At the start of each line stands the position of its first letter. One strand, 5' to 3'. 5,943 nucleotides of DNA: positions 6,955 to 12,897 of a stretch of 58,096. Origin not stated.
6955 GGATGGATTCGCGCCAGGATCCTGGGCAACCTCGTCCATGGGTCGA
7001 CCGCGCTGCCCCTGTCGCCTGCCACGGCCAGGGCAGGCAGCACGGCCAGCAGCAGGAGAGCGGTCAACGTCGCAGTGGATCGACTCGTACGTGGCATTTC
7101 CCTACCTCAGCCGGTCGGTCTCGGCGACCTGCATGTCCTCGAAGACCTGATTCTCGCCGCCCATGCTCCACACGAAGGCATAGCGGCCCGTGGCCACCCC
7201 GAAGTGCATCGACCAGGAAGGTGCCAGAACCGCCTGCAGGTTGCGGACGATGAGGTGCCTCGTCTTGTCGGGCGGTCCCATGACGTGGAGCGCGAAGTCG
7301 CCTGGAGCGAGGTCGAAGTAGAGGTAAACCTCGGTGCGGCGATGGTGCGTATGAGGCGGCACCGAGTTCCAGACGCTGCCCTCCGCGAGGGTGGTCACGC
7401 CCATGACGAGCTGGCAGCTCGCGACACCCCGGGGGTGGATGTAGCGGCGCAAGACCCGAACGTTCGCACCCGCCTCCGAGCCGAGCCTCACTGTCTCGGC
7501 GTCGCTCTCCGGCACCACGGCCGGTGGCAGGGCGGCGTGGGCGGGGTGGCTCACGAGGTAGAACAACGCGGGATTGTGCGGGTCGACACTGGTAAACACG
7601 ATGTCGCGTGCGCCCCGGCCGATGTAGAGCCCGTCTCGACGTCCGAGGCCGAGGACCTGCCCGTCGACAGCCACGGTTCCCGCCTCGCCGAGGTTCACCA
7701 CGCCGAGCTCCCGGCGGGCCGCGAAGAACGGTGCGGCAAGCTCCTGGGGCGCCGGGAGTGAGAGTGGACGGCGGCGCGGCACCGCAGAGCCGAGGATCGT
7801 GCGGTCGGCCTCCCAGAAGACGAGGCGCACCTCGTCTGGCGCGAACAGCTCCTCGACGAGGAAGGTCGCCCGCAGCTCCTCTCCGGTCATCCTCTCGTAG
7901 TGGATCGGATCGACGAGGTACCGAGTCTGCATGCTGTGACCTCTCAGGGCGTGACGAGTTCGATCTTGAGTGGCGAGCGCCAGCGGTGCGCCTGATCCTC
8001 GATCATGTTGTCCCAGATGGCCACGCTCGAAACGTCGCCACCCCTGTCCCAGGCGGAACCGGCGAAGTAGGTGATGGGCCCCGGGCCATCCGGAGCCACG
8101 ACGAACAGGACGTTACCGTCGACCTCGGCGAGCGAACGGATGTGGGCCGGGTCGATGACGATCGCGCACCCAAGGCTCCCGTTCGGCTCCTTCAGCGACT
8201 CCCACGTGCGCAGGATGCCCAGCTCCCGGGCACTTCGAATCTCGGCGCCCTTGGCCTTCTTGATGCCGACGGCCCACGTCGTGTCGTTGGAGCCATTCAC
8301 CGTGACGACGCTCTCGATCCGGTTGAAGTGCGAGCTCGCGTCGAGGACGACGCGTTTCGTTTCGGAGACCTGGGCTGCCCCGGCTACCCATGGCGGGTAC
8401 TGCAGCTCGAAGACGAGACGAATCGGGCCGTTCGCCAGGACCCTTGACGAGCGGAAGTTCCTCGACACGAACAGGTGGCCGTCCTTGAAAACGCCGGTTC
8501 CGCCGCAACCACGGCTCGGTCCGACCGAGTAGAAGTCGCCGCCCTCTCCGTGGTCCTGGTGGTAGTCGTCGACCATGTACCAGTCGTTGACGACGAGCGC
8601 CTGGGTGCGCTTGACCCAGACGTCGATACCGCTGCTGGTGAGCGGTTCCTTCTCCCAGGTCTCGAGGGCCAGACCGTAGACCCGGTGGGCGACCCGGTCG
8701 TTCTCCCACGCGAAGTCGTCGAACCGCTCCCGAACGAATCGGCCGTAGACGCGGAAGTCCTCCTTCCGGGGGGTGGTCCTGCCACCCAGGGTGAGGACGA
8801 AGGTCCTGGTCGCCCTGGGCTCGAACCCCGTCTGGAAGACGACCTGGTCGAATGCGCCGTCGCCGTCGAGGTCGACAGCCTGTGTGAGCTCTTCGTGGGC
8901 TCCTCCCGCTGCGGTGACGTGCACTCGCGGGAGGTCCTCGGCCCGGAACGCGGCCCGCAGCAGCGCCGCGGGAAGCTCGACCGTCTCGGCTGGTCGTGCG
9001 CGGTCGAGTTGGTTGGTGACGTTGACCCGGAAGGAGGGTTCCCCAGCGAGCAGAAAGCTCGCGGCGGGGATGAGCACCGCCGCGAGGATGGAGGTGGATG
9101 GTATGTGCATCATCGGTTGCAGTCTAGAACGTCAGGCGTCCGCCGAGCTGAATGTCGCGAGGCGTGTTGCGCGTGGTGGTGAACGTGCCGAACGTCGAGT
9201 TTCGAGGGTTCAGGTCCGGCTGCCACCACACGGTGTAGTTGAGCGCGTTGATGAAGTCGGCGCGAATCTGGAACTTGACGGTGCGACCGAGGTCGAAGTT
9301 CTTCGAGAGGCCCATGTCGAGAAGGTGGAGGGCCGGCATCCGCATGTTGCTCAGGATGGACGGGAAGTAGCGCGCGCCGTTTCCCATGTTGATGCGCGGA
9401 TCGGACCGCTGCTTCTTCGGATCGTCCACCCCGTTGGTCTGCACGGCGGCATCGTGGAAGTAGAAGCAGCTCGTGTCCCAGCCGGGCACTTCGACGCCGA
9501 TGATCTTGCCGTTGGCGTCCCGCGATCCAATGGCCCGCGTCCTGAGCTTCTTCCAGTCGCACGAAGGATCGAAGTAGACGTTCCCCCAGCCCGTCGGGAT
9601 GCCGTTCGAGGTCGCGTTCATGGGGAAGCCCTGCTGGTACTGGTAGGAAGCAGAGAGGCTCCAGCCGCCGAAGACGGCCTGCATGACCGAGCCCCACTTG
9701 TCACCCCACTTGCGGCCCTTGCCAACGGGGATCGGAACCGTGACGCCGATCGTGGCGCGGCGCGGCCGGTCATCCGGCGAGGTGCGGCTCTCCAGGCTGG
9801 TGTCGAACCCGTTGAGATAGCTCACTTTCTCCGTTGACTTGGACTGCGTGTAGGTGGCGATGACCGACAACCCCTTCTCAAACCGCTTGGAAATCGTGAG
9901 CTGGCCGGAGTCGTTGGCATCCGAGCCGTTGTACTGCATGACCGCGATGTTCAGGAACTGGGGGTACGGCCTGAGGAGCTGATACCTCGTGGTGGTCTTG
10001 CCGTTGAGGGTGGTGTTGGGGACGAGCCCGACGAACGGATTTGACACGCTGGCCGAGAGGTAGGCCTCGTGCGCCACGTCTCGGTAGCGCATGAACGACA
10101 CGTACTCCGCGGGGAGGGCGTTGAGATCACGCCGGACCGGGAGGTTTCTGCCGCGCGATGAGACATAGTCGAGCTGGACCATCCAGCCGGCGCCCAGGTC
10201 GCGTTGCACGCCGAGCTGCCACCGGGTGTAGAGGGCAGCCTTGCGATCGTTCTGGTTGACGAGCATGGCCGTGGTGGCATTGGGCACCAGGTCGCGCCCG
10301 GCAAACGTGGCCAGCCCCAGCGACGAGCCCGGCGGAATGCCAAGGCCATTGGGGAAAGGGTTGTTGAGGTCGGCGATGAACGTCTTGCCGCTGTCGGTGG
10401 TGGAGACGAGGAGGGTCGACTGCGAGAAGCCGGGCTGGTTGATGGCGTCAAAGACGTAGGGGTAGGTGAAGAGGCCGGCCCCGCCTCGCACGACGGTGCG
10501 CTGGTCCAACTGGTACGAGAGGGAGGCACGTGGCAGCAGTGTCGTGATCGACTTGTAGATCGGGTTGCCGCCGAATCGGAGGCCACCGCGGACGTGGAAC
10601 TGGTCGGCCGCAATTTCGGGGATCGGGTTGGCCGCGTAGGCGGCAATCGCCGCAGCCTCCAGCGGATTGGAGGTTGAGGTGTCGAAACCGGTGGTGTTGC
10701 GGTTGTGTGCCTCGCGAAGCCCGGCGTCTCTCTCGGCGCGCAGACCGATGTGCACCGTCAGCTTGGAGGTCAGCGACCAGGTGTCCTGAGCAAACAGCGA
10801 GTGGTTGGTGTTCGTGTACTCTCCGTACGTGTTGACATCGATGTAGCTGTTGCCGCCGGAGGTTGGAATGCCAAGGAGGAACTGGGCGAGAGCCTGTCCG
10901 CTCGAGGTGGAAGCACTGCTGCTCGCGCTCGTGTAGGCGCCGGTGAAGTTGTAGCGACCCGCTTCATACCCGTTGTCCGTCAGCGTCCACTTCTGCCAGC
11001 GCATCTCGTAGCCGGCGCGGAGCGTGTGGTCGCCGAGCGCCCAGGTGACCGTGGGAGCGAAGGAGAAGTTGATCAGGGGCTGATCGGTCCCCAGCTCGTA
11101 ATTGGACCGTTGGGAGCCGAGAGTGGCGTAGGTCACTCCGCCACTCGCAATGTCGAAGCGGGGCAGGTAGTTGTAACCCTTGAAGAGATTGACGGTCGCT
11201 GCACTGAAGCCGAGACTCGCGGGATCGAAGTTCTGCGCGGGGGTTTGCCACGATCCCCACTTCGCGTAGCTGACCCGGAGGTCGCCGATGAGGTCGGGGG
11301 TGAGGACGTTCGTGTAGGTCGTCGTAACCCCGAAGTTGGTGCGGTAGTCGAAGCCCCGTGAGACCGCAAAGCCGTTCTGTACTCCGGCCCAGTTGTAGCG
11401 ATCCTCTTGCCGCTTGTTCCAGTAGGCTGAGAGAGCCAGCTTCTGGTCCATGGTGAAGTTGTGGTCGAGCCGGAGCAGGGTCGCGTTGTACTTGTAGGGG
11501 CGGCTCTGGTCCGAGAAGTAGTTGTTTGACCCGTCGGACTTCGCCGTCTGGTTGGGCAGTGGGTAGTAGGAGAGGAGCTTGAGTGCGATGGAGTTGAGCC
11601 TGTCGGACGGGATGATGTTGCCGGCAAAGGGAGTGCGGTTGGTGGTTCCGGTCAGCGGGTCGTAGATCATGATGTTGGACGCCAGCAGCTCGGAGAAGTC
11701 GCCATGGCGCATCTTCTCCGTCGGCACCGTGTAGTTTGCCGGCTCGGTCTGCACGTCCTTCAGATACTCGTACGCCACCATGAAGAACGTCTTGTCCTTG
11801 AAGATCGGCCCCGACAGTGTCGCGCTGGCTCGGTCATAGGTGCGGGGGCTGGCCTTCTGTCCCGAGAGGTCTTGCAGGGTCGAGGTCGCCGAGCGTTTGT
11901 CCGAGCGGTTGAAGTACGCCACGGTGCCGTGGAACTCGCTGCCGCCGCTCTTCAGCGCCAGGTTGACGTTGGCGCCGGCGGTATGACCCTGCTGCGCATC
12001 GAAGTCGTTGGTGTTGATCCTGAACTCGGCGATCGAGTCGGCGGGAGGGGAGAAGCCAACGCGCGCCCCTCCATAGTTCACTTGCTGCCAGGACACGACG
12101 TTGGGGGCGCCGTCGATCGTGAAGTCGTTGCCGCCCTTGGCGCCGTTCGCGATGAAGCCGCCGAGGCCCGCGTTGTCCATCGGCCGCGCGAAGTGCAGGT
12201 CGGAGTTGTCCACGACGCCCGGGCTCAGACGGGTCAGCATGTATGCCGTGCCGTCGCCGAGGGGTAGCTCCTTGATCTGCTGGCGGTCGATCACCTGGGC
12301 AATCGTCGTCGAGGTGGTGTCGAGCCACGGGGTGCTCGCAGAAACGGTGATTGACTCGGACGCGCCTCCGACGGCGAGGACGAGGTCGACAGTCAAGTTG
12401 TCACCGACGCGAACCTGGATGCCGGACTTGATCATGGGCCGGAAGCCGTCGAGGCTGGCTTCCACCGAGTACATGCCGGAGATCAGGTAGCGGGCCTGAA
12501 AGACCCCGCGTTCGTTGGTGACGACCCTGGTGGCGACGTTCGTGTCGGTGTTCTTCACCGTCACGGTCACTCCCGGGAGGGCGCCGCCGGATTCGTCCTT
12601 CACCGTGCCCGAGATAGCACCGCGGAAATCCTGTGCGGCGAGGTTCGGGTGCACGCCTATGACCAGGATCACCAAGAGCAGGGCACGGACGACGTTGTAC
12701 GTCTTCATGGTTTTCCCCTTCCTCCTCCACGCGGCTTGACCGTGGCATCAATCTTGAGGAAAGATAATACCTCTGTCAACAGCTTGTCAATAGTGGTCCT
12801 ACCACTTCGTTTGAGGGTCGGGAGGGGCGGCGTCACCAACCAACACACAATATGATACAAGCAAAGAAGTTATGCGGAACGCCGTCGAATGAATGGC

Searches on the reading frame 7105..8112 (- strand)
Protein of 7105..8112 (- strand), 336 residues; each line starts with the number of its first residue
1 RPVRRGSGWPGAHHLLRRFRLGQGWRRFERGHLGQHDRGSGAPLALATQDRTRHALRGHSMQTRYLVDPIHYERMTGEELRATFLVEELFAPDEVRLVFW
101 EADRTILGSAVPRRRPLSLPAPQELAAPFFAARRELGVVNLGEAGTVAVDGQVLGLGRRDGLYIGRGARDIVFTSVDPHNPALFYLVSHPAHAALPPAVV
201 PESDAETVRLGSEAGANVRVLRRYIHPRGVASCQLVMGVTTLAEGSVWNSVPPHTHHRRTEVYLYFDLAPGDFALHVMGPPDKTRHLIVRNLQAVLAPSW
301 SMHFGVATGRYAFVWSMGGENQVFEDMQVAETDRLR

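Call 43: search_protein_families(library=pfam, proteins=[window:7105-8112:-], max_evalue=0.0001)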
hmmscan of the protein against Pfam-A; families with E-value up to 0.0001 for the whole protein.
window:7105-8112:- (336 aa): 1 family
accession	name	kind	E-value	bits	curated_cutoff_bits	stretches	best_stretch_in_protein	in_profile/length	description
PF04962.18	KduI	-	1.5e-21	77.4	23.9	1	108-326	24-256/262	KduI/IolB family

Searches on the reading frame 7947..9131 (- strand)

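Call 43: search_protein_families(library=pfam, proteins=[window:7947-9131:-], max_evalue=0.0001)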
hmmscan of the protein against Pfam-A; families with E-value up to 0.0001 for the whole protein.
window:7947-9131:- (395 aa): 1 family
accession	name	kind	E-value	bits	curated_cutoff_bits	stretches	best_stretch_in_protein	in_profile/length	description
PF16153.10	DUF4861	-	4.3e-78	263.4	22.3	1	38-390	1-380/380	Domain of unknown function (DUF4861)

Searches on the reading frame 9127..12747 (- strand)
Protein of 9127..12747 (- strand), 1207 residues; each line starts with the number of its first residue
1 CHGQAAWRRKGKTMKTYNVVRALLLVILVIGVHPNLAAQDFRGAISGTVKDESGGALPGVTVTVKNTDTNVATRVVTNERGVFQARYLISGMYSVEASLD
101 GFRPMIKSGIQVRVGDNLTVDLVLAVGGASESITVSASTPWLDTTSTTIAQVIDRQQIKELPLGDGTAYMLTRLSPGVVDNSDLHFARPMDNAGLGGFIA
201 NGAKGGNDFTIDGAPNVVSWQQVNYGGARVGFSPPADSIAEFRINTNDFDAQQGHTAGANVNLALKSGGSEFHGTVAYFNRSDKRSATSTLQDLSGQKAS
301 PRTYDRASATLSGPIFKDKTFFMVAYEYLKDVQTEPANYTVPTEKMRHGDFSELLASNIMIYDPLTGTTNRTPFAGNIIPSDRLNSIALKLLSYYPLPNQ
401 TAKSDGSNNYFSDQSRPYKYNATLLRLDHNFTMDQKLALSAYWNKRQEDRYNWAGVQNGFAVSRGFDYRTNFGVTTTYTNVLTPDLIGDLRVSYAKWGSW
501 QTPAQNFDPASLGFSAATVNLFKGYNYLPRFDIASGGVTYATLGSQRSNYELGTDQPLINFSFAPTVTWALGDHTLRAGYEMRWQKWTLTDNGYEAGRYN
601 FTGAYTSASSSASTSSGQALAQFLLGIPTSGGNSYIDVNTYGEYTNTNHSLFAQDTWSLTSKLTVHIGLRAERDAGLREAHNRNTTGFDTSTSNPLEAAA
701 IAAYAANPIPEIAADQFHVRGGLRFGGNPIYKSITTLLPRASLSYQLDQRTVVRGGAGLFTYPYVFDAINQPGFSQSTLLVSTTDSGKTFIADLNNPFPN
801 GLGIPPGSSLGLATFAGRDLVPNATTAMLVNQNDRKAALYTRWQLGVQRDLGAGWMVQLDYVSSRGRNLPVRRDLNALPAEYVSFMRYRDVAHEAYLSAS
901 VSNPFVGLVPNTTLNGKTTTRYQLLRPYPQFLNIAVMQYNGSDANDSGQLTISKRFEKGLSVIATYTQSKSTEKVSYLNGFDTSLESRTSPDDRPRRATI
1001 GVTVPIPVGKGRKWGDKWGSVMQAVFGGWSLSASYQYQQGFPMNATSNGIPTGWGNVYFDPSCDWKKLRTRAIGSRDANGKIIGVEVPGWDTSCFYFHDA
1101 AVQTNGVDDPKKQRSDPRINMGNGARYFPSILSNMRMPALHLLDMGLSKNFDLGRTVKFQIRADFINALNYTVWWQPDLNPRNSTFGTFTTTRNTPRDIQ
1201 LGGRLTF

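Call 10: search_protein_families(library=pfam, proteins=[window:9127-12747:-], max_evalue=0.001)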
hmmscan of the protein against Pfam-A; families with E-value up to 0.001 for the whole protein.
window:9127-12747:- (1207 aa): 3 families
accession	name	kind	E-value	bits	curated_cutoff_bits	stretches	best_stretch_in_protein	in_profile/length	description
PF25183.1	OMP_b-brl_4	-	2.6e-163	545.9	30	1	265-1200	2-838/838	Outer membrane beta barrel domain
PF13620.12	CarboxypepD_reg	-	3.2e-19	69.5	32.3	1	45-124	2-81/82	Carboxypeptidase regulatory-like domain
PF13715.12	CarbopepD_reg_2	-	8.6e-07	29.3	32.2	1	45-107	1-60/88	CarboxypepD_reg-like domain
